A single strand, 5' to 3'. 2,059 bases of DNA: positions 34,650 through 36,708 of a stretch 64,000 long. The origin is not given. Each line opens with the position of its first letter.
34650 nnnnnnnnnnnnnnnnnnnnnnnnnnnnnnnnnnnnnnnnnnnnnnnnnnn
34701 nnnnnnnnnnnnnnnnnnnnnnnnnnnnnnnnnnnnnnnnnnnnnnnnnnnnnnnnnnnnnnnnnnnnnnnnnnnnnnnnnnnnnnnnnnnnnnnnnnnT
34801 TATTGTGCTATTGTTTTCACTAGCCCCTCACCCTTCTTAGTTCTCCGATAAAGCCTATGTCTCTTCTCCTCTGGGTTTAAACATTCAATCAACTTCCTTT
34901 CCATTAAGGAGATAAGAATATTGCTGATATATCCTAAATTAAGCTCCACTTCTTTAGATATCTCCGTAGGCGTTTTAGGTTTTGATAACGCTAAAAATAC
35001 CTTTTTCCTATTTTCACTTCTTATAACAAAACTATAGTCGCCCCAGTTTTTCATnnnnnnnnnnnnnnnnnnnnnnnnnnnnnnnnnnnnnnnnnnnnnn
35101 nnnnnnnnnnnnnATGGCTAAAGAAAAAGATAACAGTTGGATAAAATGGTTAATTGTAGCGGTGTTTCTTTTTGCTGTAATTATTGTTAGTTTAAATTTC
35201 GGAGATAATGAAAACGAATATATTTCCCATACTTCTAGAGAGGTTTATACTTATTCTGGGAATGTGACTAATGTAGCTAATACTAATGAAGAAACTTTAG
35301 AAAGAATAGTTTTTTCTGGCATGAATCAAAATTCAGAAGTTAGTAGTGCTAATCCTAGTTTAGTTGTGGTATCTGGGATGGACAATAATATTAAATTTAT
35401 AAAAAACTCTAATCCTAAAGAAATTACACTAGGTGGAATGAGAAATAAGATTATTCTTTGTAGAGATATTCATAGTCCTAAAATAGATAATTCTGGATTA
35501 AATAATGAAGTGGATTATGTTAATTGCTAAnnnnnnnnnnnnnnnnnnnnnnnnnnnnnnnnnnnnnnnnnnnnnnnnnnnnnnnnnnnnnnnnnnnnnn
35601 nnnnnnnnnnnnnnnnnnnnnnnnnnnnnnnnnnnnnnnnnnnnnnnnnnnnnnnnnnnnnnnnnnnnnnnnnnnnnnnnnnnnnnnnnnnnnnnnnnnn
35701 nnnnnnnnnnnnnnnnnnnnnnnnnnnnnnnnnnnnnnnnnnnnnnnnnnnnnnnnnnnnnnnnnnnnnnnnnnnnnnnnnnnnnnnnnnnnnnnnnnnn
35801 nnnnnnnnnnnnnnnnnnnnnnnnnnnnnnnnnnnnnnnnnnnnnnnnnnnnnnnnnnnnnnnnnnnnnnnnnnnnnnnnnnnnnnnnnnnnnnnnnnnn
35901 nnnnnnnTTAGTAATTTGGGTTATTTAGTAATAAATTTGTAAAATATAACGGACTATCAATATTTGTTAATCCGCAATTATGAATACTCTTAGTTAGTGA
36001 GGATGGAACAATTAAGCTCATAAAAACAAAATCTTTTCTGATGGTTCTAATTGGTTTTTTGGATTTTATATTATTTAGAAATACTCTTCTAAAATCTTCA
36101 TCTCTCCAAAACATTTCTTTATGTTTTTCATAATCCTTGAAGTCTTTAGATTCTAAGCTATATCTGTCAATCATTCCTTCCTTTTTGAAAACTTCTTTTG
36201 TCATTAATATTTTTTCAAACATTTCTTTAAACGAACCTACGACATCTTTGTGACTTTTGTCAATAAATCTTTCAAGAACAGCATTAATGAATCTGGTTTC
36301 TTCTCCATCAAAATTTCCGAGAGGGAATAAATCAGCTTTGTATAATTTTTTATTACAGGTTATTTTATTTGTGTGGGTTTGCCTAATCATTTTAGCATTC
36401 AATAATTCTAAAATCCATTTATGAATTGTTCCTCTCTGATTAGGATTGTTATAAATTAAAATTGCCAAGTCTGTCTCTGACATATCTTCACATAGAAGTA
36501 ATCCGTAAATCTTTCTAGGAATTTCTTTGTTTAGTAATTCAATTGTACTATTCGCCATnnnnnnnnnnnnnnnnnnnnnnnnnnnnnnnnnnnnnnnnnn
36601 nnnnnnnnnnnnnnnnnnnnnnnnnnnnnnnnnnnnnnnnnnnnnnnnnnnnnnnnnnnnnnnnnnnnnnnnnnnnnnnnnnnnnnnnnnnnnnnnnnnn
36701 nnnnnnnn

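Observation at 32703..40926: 8.2-kb integrated element in tRNA-Glu bounded by a 12-bp direct repeat, with unrecognisable cargo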

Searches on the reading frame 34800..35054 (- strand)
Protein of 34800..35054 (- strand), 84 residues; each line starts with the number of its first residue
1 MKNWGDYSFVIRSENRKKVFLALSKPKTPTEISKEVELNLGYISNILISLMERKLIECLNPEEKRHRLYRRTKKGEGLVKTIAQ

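Call 8: search_protein_families(library=pfam, max_evalue=0.1, proteins=[window:34800-35054:-])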
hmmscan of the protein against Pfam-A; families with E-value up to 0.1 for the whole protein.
window:34800-35054:- (84 aa): 8 families
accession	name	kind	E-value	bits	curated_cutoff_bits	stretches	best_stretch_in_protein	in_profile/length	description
PF14947.12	HTH_45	-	5.4e-06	26.8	25.5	1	24-82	17-69/77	Winged helix-turn-helix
PF25213.1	HVO_A0261_N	-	0.00021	21.5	35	1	6-82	3-74/86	HVO_A0261 N-terminal domain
PF07381.18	EarA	-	0.0026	18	22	0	10-78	5-86/90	EarA-like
PF01978.25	TrmB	-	0.0048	17.2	25.6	1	17-60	11-56/68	Sugar-specific transcriptional regulator TrmB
PF04282.18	DUF438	-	0.02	15.3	25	1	17-57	2-42/67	Family of unknown function (DUF438)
PF08100.18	Dimerisation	-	0.038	14.2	25.6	1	20-79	31-91/93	O-methyltransferase dimerisation domain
PF02002.24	TFIIE_alpha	-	0.046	14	22.9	1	28-69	29-70/105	TFIIE alpha subunit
PF21984.2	DnaD_N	-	0.066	13.8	27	1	28-67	37-76/101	DnaD N-terminal domain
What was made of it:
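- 34800..35054 (-): e84: small winged-helix DNA-binding protein. PF14947 HTH_45 5.4e-6, 26.8 bits against a cutoff of 25.5 (call 8).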

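Call 10: search_protein_families(library=phrogs, max_evalue=0.01, proteins=[window:34800-35054:-])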
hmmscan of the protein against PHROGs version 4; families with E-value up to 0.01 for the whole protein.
window:34800-35054:- (84 aa): 1 family
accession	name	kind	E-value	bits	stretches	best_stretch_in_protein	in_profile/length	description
phrog_12817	-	transcription regulation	0.0037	18.2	1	18-83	77-144/151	transcriptional regulator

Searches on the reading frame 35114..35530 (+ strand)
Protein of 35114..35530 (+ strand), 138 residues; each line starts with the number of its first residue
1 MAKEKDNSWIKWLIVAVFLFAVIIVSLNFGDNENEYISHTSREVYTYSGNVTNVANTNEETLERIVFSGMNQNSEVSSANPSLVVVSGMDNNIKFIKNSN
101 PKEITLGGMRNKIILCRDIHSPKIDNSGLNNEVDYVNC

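Call 8: search_protein_families(library=pfam, max_evalue=0.1, proteins=[window:35114-35530:+])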
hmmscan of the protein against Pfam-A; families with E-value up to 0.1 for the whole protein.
window:35114-35530:+ (138 aa): 1 family
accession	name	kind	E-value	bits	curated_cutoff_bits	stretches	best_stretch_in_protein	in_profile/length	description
PF11259.13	DUF3060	-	0.0002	21.5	23.1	1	86-135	1-45/58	Protein of unknown function (DUF3060)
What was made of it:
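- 35114..35530 (+): e138: membrane-anchored small protein, divergent from e84. DUF3060 2e-4, below cutoff (call 8).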

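Call 10: search_protein_families(library=phrogs, max_evalue=0.01, proteins=[window:35114-35530:+])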
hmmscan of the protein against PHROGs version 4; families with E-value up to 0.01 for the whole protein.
window:35114-35530:+ (138 aa): 0 families

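Call 87: search_protein_families(library=ncbifam, max_evalue=0.05, proteins=[window:35114-35530:+])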
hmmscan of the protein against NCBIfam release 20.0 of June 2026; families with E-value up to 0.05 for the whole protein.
window:35114-35530:+ (138 aa): 0 families

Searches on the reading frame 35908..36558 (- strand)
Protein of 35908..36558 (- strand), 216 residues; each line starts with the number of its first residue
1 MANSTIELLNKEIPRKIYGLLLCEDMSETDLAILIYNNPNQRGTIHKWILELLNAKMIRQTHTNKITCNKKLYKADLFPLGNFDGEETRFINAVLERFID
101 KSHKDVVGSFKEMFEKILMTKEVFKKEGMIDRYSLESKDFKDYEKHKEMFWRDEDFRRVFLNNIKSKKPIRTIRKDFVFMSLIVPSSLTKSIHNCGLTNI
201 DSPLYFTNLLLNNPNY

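Call 8: search_protein_families(library=pfam, max_evalue=0.1, proteins=[window:35908-36558:-])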
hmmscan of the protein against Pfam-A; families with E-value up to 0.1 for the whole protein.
window:35908-36558:- (216 aa): 0 families

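Call 10: search_protein_families(library=phrogs, max_evalue=0.01, proteins=[window:35908-36558:-])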
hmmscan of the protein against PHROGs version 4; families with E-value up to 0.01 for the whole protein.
window:35908-36558:- (216 aa): 0 families

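Call 23: find_homologous_proteins(query=window:35908-36558:-, max_evalue=0.001)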
Query window:35908-36558:- (216 aa): 2 proteins with E <= 0.001 among 596 candidates.
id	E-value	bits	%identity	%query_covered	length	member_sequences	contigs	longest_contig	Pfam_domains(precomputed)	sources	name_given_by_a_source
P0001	3.5e-140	482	100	100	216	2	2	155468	-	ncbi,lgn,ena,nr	ncbi:hypothetical protein KAT36_00340 [Candidatus Pacearchaeota archaeon]|nr:hypothetical protein [C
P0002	1.7e-130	451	92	100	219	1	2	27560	-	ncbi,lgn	-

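Call 24: find_related_loci(query=window:35908-36558:-, collection=viral_contigs, flank=10000)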
Query window:35908-36558:- (216 aa) in viral_contigs; peptide patterns used: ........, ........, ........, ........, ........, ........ (x = any residue, [..] = any of these).
3 stretches matched a pattern, but none encodes a relative of the query by tblastn (E <= 1e-3).

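Call 35: predict_structure(alignment_id=A1)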
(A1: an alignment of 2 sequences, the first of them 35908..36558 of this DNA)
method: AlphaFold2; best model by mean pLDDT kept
length: 216 residues; sequences in the alignment: 2
mean_pLDDT: 39.5   pTM: 0.37
mean pLDDT of the five models: 39.5, 37.3, 33.6, 31.4, 29.7
residues with pLDDT >= 90: 0; 70-90: 26; 50-70: 28; < 50: 162
segments of 3 or more residues with pLDDT < 50: 1-110, 165-216
pLDDT, mean of each block of 10 residues (from residue 1): 30 31 30 32 35 30 24 24 31 35 33 56 77 79 70 62 47 26 28 28 29 27
secondary structure, 60 per line:
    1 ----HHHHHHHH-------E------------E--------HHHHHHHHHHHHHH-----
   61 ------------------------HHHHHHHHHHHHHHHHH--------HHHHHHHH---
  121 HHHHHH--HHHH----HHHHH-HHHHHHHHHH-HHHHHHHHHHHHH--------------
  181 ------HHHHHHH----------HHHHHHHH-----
elements in order: H5-12 H42-55 H85-101 H110-117 H121-126 H129-132 H137-141 H143-152 H154-166 H187-193 H204-211
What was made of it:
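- Tried and rejected: AlphaFold on e216 with a 2-sequence alignment gave pLDDT 39.5 and was discarded (call 35).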

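Call 39: search_protein_families(library=padloc, max_evalue=0.01, proteins=[window:35908-36558:-])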
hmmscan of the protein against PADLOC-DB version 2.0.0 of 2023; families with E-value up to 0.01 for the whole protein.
window:35908-36558:- (216 aa): 0 families

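Call 40: search_protein_representatives(alignment_id=A1)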
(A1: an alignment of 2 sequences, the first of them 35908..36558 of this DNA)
Query: 2 sequences, 219 profile positions. Proteins with E-value up to 0.001 (for the whole library): 17; up to 1e-10: 13; up to 1e-30: 3. The best 17 are listed.
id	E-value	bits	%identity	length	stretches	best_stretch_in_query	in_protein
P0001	5.7e-146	499.8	-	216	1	1-216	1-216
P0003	2.3e-40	154.6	-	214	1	8-191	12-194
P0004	7.7e-31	123.4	-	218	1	8-213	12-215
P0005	1.7e-29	119.0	-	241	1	8-216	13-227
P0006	4.1e-26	108.0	-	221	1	7-193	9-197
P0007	4.3e-26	107.9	-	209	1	11-194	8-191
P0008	4.9e-26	107.7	-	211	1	9-213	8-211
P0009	1.7e-20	89.6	-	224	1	11-212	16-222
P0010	1.9e-18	82.9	-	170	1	10-167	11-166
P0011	4.7e-16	75.1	-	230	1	11-213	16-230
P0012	3.8e-15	72.1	-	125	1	90-211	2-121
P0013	5.4e-14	68.3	-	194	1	26-191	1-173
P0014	2.1e-11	59.8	-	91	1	7-76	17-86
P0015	9.4e-09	51.2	-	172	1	7-80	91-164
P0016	9.5e-05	38.1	-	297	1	9-111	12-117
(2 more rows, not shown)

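Call 42: find_homologous_proteins(query=A2, max_evalue=0.001)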
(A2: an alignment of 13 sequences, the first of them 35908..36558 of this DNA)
Query A2 (13 sequences) (216 aa, profile of the alignment): 7 proteins with E <= 0.001 among 6137 candidates.
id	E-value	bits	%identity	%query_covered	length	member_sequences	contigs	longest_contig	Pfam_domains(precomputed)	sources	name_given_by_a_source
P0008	1.3e-79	285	36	95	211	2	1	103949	-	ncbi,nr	ncbi:winged helix-turn-helix domain-containing protein [Candidatus Pacearchaeota archaeon]|nr:winged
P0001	6.6e-78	279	100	100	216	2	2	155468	-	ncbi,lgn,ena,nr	ncbi:hypothetical protein KAT36_00340 [Candidatus Pacearchaeota archaeon]|nr:hypothetical protein [C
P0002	2.9e-77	277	92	100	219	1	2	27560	-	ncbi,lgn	-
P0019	1.2e-76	275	36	95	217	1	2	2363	-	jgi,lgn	-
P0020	4.5e-76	273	32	96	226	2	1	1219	-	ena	-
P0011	4.6e-74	267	32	92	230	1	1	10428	-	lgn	-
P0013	5.3e-67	244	31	75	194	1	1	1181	-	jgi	jgi:hypothetical protein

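Call 43: find_encoding_contigs(protein=P0008, flank=10000, max_places=3)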
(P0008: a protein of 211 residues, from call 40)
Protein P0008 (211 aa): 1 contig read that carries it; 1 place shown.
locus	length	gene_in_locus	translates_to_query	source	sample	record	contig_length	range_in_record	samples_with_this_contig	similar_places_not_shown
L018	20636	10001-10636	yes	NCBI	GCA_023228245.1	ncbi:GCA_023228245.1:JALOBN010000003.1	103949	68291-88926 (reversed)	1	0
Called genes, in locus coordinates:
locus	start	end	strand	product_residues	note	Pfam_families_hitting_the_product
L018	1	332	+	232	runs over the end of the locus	PF00005:ABC_tran, PF02463:SMC_N (faint), PF13304:AAA_21 (faint)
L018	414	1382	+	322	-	-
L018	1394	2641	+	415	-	PF12704:MacB_PCD, PF02687:FtsX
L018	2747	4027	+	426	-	PF02403:Seryl_tRNA_N, PF00587:tRNA-synt_2b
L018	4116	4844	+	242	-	-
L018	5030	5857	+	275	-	PF01878:EVE (weak), PF01844:HNH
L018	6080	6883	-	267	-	-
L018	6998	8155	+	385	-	-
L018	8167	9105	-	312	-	-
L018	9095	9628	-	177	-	PF28043:KwaA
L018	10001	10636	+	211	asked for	-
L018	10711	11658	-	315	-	-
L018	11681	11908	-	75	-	PF08279:HTH_11 (weak)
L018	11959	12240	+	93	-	-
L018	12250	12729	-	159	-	-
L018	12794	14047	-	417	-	PF13175:AAA_15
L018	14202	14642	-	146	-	-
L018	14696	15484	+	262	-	-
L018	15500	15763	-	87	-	-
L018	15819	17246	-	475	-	PF00989:PAS, PF13188:PAS_8 (faint), PF08448:PAS_4 (faint), PF12860:PAS_7 (faint), PF13426:PAS_9, PF08447:PAS_3 (weak), PF00989:PAS (weak), PF13426:PAS_9 (weak)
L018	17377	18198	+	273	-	PF00350:Dynamin_N (faint), PF02421:FeoB_N (faint), PF01926:MMR_HSR1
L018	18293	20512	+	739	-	PF07819:PGAP1 (faint), PF02089:Palm_thioest (weak), PF00561:Abhydrolase_1 (weak), PF01674:Lipase_2, PF06028:DUF915 (weak)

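Call 44: find_encoding_contigs(protein=P0011, flank=10000, max_places=3)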
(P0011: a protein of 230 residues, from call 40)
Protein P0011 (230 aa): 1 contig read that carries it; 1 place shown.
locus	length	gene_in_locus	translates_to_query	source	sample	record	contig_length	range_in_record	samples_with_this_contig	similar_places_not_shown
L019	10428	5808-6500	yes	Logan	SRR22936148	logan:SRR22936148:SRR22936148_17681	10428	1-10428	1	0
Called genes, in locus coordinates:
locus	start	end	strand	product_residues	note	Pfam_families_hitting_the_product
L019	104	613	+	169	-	-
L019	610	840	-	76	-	-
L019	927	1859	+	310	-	-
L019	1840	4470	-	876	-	PF00136:DNA_pol_B (faint)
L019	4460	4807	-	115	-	-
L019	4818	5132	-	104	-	-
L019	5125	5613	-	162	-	-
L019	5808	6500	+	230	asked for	-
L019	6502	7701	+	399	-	PF01867:Cas_Cas1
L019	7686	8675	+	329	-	-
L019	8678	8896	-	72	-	-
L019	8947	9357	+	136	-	-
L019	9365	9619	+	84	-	-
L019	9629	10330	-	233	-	-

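Call 45: find_encoding_contigs(protein=P0003, flank=10000, max_places=3)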
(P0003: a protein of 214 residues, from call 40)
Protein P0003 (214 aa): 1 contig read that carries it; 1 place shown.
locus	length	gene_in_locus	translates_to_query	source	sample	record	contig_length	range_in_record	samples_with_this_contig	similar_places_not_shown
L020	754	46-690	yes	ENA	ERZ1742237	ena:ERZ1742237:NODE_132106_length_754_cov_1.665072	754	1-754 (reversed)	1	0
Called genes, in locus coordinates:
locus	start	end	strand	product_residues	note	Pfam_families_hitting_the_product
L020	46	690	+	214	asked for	-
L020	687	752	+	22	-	?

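Call 70: predict_structure(alignment_id=A3)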
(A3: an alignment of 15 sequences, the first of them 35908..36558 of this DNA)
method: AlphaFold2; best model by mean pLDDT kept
length: 216 residues; sequences in the alignment: 15
mean_pLDDT: 88.8   pTM: 0.83
mean pLDDT of the five models: 88.8, 87.2, 86.3, 84.0, 83.7
residues with pLDDT >= 90: 131; 70-90: 72; 50-70: 10; < 50: 3
segments of 3 or more residues with pLDDT < 50: 64-66
pLDDT, mean of each block of 10 residues (from residue 1): 76 93 92 91 93 94 58 92 94 91 82 92 89 89 97 96 93 93 92 87 87 77
secondary structure, 60 per line:
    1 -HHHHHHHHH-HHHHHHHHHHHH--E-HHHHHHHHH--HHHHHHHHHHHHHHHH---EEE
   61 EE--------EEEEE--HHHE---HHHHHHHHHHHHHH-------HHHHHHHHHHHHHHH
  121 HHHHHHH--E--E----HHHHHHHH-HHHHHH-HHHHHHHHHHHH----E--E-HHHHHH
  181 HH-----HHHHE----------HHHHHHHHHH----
elements in order: H2-10 H12-23 H28-36 H39-54 E58-62 E71-75 H85-98 H106-127 H138-145 H147-152 H154-165 H175-182 H188-191 H203-212
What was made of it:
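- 35908..36558 (-): e216: two-domain winged-helix protein (conserved core), a probable regulator. The AlphaFold model has pLDDT 88.8 (call 70).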

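Call 73: fold_search(model_id=the predicted structure, library=pdb)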
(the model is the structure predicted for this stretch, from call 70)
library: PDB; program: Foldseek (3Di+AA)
matches with E <= 10: 835; with E <= 0.001: 0
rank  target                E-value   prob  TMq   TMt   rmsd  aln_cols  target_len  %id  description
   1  5x11_C                1.1e-02  0.98  0.26  0.32  18.6       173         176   16  Crystal structure of Bacillus subtilis PadR in complex with operator DNA (released 2017-11-22)
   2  2cwe                  3.5e-02  0.94  0.28  0.32  15.9       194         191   20  Crystal structure of hypothetical transcriptional regulator protein, PH1932 from Pyrococcus horikoshii OT3 (released 2005-12-20)
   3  5x11_G                3.5e-02  0.91  0.25  0.31  17.9       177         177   16  Crystal structure of Bacillus subtilis PadR in complex with operator DNA (released 2017-11-22)
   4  5x11_D                3.7e-02  0.93  0.27  0.32  18.7       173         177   16  Crystal structure of Bacillus subtilis PadR in complex with operator DNA (released 2017-11-22)
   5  1uly                  3.9e-02  0.96  0.29  0.32  11.7       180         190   16  Crystal structure analysis of the ArsR homologue DNA-binding protein from P. horikoshii OT3 (released 2004-10-19)
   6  5x11_H                3.9e-02  0.92  0.26  0.32  18.2       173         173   16  Crystal structure of Bacillus subtilis PadR in complex with operator DNA (released 2017-11-22)
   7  2p4w_B                4.1e-02  0.97  0.31  0.34  18.8       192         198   12  Crystal structure of heat shock regulator from Pyrococcus furiosus (released 2007-03-27)
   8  5x11_B                4.7e-02  0.91  0.26  0.31  18.3       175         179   14  Crystal structure of Bacillus subtilis PadR in complex with operator DNA (released 2017-11-22)
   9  5x11_E                4.7e-02  0.87  0.25  0.30  18.6       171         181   15  Crystal structure of Bacillus subtilis PadR in complex with operator DNA (released 2017-11-22)
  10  6o8o_B                5.5e-02  1.00  0.30  0.56   5.0        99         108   16  Crystal Structure of C9S disulfide state of Sulfide-responsive transcriptional repressor (SqrR) from Rhodobacter capsu (released 2020-04-01)
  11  2p4w_A                7.9e-02  0.91  0.32  0.35  18.5       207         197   10  Crystal structure of heat shock regulator from Pyrococcus furiosus (released 2007-03-27)
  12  3f6v                  8.3e-02  1.00  0.29  0.63   2.2        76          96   16  Crystal structure of Possible transcriptional regulator for arsenical resistance (released 2008-11-25)
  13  6o8k                  8.3e-02  1.00  0.30  0.65   4.8        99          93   16  Crystal Structure of apo and reduced Sulfide-responsive transcriptional repressor (SqrR) from Rhodobacter capsulatus. (released 2020-04-01)
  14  6o8o_D                8.8e-02  1.00  0.30  0.61   4.9        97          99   16  Crystal Structure of C9S disulfide state of Sulfide-responsive transcriptional repressor (SqrR) from Rhodobacter capsu (released 2020-04-01)
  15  4yif_C                1.0e-01  0.84  0.26  0.37  10.0       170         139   12  Crystal structure of Rv0880 (released 2015-06-10)
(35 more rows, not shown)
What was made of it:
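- e216 models as a wHTH plus a helical domain (calls 70, 73).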

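Call 74: fold_search(model_id=the predicted structure, library=viral)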
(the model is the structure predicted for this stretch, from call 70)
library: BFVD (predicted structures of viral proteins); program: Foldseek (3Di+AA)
matches with E <= 10: 802; with E <= 0.001: 0
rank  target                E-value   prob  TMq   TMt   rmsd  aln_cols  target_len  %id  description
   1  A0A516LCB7            7.3e-02  0.35  0.22  0.13  17.4       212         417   11  (no name in the UniProt tables at hand)
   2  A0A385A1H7            1.2e-01  0.77  0.29  0.36  10.8       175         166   14  (no name in the UniProt tables at hand)
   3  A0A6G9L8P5            1.2e-01  0.33  0.23  0.23  21.8       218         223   13  (no name in the UniProt tables at hand)
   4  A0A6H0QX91            1.4e-01  1.00  0.27  0.42   3.2        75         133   17  (no name in the UniProt tables at hand)
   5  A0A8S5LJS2            1.9e-01  0.72  0.25  0.18   9.6       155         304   13  Uncharacterized protein [Siphoviridae sp. ct3o911]
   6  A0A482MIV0            2.1e-01  1.00  0.26  0.47   3.5        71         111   20  PadR family transcriptional regulator [Nodularia phage vB_NspS-kac68v162]
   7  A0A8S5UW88            2.2e-01  0.18  0.22  0.14  34.5       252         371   13  Helix-turn-helix domain protein [Siphoviridae sp. ctgaU3]
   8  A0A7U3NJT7            2.3e-01  1.00  0.28  0.46   3.5        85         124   18  Putative transcriptional regulator [Bacillus phage Kirov]
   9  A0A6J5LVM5            2.4e-01  0.99  0.26  0.61   3.5        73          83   20  Uncharacterized protein [uncultured Caudovirales phage]
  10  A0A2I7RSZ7            2.4e-01  0.66  0.27  0.36  15.1       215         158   13  (no name in the UniProt tables at hand)
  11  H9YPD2                2.8e-01  0.99  0.27  0.54   3.2        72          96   11  (no name in the UniProt tables at hand)
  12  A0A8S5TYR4            2.8e-01  0.87  0.23  0.30   6.5        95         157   15  Uncharacterized protein [Siphoviridae sp. ctnPP24]
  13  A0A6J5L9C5            2.9e-01  0.97  0.27  0.53   9.3       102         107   13  HTH_ARSR domain containing protein [uncultured Caudovirales phage]
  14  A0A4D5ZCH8            2.9e-01  0.33  0.22  0.25  16.2       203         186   11  (no name in the UniProt tables at hand)
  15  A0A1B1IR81            2.9e-01  0.16  0.19  0.17  20.4       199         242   12  (no name in the UniProt tables at hand)
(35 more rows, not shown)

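Call 115: search_protein_families(library=pfam, max_evalue=0.01, proteins=[L019:1840-4470:-, L019:6502-7701:+, L019:7686-8675:+, L019:927-1859:+, L019:9629-10330:-, L019:104-613:+, L019:5125-5613:-, L018:8167-9111:-, L018:12794-14047:-])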
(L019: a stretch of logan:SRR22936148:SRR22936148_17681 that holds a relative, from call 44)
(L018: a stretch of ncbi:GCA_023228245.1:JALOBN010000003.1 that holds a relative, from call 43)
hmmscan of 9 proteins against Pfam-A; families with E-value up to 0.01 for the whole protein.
L019:1840-4470:- (876 aa): 1 family
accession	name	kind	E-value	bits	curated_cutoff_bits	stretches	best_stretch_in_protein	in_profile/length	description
PF00136.26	DNA_pol_B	-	9e-07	28.5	23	1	462-508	123-167/453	DNA polymerase family B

L019:6502-7701:+ (399 aa): 1 family
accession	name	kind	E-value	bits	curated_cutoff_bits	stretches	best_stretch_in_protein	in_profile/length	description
PF01867.21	Cas_Cas1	-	8.4e-61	206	22.3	1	7-293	4-282/283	CRISPR associated protein Cas1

L019:7686-8675:+ (329 aa): 0 families

L019:927-1859:+ (310 aa): 0 families

L019:9629-10330:- (233 aa): 0 families

L019:104-613:+ (169 aa): 2 families
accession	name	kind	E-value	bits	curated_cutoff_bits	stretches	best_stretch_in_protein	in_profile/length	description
PF04896.17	AmoC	-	0.00032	20.6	26.7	1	30-92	159-221/245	Ammonia monooxygenase/methane monooxygenase, subunit C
PF00335.26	Tetraspanin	-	0.0051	16.9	32.1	0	14-114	6-119/225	Tetraspanin family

L019:5125-5613:- (162 aa): 0 families

L018:8167-9111:- (314 aa): 0 families

L018:12794-14047:- (417 aa): 2 families
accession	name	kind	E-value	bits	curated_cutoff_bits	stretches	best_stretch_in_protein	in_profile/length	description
PF13175.12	AAA_15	-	8.4e-12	45.8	32.1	2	92-199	254-374/374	AAA ATPase domain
PF13304.12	AAA_21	-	0.00018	22.1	27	1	157-200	260-304/304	AAA domain, putative AbiEii toxin, Type IV TA system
